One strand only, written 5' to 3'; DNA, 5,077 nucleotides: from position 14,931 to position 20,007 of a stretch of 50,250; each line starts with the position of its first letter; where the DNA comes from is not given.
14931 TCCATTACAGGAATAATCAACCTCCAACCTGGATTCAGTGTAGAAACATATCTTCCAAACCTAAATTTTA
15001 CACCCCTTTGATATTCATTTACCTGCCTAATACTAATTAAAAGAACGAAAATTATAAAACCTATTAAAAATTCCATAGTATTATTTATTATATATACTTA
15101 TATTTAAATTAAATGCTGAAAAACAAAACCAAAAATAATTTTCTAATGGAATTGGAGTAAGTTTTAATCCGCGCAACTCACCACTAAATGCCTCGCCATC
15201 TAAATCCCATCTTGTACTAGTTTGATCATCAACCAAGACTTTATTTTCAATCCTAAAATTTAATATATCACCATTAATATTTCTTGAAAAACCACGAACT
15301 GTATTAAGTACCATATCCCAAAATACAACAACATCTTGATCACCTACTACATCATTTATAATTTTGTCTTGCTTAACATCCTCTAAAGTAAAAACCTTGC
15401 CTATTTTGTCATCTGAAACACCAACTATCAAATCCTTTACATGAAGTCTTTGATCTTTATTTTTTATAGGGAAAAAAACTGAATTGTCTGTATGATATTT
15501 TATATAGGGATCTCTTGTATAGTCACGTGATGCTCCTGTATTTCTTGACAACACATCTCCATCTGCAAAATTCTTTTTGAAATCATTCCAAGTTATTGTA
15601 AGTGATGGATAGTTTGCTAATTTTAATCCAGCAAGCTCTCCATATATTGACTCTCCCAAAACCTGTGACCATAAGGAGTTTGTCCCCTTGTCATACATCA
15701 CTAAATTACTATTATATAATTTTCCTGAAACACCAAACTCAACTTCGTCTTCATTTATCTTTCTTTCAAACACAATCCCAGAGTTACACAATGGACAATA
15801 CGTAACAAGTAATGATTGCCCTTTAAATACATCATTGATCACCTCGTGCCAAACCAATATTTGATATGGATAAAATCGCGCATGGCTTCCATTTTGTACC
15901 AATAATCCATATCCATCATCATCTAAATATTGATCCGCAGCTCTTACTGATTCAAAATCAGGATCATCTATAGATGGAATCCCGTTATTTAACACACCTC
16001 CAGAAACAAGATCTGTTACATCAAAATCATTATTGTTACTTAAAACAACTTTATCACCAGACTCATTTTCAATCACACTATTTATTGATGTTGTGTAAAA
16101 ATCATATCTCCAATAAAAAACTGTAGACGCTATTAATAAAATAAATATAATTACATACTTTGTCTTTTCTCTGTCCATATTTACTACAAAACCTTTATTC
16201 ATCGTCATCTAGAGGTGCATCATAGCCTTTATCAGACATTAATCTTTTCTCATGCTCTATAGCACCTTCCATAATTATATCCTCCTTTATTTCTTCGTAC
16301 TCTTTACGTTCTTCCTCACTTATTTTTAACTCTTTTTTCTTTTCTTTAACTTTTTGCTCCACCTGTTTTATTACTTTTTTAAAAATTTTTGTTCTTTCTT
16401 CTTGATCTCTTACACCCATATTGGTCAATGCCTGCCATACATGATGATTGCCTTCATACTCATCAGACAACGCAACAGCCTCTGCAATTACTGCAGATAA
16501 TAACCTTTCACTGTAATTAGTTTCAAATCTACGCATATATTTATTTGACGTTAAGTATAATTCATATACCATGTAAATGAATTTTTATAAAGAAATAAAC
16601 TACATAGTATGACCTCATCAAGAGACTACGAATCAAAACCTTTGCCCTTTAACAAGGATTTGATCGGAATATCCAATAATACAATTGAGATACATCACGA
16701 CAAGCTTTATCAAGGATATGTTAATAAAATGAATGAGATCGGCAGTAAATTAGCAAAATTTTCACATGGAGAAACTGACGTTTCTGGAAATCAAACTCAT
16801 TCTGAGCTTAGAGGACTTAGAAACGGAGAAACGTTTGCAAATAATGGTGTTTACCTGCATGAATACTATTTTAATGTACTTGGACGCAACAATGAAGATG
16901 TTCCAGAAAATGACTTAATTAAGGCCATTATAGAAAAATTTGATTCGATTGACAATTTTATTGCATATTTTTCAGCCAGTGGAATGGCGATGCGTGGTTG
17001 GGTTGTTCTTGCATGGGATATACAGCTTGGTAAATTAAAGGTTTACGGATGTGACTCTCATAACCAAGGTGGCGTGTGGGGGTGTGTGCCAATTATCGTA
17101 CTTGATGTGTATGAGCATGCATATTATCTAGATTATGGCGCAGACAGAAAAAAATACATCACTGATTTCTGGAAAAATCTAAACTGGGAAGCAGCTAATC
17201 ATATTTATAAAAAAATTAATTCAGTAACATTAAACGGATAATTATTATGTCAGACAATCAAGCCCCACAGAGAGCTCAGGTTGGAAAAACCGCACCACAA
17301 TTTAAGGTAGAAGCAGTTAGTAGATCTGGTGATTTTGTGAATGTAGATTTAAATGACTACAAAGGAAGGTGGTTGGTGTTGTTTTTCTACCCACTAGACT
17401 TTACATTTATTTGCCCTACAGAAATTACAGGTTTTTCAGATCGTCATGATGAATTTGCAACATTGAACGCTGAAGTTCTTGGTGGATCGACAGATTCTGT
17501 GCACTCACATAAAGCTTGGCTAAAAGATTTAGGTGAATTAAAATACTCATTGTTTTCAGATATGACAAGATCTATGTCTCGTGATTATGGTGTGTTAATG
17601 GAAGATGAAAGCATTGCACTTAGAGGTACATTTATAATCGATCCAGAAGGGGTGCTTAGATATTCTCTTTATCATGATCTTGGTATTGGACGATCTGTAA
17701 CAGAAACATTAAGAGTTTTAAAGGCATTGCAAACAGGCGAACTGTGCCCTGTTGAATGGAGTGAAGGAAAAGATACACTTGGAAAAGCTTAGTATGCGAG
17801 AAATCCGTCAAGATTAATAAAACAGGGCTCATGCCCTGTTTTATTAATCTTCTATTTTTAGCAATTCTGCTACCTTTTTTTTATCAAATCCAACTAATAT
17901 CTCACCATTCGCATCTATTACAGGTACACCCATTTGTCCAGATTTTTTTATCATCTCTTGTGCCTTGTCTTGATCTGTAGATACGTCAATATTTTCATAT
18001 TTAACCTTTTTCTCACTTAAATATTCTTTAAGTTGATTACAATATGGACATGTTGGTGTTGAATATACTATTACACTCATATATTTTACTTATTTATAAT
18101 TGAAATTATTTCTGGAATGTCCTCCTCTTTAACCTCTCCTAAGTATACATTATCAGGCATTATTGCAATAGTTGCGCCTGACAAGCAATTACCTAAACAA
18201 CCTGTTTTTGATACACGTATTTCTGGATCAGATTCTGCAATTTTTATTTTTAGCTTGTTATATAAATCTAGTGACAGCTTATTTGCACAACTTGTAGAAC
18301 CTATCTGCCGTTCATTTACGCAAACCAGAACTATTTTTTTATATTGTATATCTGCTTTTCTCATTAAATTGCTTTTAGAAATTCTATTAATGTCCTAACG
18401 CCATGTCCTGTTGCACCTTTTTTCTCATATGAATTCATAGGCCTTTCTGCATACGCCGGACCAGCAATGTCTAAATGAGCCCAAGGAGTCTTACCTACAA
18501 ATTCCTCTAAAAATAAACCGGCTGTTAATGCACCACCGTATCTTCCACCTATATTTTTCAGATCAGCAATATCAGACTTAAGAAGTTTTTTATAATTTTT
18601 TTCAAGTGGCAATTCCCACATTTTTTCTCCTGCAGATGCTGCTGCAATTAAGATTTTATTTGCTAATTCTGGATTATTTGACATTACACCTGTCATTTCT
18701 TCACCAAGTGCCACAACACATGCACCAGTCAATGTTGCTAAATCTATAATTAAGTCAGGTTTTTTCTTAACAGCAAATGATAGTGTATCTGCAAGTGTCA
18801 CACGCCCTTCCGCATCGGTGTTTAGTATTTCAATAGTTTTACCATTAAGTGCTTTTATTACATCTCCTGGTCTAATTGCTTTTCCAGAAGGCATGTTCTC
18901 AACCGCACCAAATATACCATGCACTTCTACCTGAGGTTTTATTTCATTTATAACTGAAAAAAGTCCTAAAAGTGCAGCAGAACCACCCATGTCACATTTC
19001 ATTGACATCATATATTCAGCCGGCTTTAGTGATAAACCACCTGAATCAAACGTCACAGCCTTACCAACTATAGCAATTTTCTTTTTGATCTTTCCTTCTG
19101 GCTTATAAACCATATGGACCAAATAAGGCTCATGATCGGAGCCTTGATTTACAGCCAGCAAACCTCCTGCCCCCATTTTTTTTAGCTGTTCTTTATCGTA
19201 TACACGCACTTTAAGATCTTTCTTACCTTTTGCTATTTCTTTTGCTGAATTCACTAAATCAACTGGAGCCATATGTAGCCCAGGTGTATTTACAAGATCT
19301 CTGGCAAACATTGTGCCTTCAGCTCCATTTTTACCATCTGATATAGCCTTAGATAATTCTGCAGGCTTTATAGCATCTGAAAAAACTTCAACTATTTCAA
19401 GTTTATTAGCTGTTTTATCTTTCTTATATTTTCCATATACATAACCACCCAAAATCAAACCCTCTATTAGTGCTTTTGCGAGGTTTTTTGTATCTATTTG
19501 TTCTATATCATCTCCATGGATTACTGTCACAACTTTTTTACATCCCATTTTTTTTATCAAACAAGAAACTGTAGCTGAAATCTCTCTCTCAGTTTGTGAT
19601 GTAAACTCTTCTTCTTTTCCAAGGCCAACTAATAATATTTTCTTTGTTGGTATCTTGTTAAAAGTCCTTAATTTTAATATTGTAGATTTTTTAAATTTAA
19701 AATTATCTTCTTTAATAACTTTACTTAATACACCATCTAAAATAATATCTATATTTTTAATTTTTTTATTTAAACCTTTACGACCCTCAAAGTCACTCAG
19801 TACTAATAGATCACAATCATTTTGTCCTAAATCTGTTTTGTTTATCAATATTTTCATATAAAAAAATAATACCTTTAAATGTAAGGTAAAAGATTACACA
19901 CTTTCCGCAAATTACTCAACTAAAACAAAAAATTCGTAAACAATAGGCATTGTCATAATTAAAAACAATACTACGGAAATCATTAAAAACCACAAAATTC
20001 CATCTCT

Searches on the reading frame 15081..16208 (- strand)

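Call 29: search_protein_families(library=pfam, proteins=[window:15081-16208:-], max_evalue=0.001)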
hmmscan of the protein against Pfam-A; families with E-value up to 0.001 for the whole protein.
window:15081-16208:- (375 aa): 1 family
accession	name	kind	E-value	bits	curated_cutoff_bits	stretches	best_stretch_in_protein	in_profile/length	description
PF11376.13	DUF3179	-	4.5e-97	325.4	27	1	75-367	2-289/292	Protein of unknown function (DUF3179)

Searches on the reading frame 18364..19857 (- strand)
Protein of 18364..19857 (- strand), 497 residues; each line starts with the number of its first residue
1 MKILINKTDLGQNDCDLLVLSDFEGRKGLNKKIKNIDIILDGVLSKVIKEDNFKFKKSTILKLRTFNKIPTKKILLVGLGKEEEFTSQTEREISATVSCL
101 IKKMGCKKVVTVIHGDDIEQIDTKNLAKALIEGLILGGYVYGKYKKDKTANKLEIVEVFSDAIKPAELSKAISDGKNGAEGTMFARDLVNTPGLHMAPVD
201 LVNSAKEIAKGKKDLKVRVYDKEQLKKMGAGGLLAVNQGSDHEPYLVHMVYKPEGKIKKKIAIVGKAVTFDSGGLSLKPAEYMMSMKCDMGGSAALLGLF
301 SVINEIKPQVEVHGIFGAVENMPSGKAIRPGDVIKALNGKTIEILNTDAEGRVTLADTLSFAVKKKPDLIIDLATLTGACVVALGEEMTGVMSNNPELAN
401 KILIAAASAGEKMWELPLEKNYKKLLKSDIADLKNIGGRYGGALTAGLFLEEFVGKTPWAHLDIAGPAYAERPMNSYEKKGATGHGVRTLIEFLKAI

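Call 29: search_protein_families(library=pfam, proteins=[window:18364-19857:-], max_evalue=0.001)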
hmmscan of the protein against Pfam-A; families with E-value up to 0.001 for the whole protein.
window:18364-19857:- (497 aa): 2 families
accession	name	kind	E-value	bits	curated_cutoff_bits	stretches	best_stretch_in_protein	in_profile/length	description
PF00883.26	Peptidase_M17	-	1.8e-124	415.5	25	1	184-491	2-310/310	Cytosol aminopeptidase family, catalytic domain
PF02789.23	Peptidase_M17_N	-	4.2e-22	78.9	23.4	1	24-148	6-129/129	Cytosol aminopeptidase family, N-terminal domain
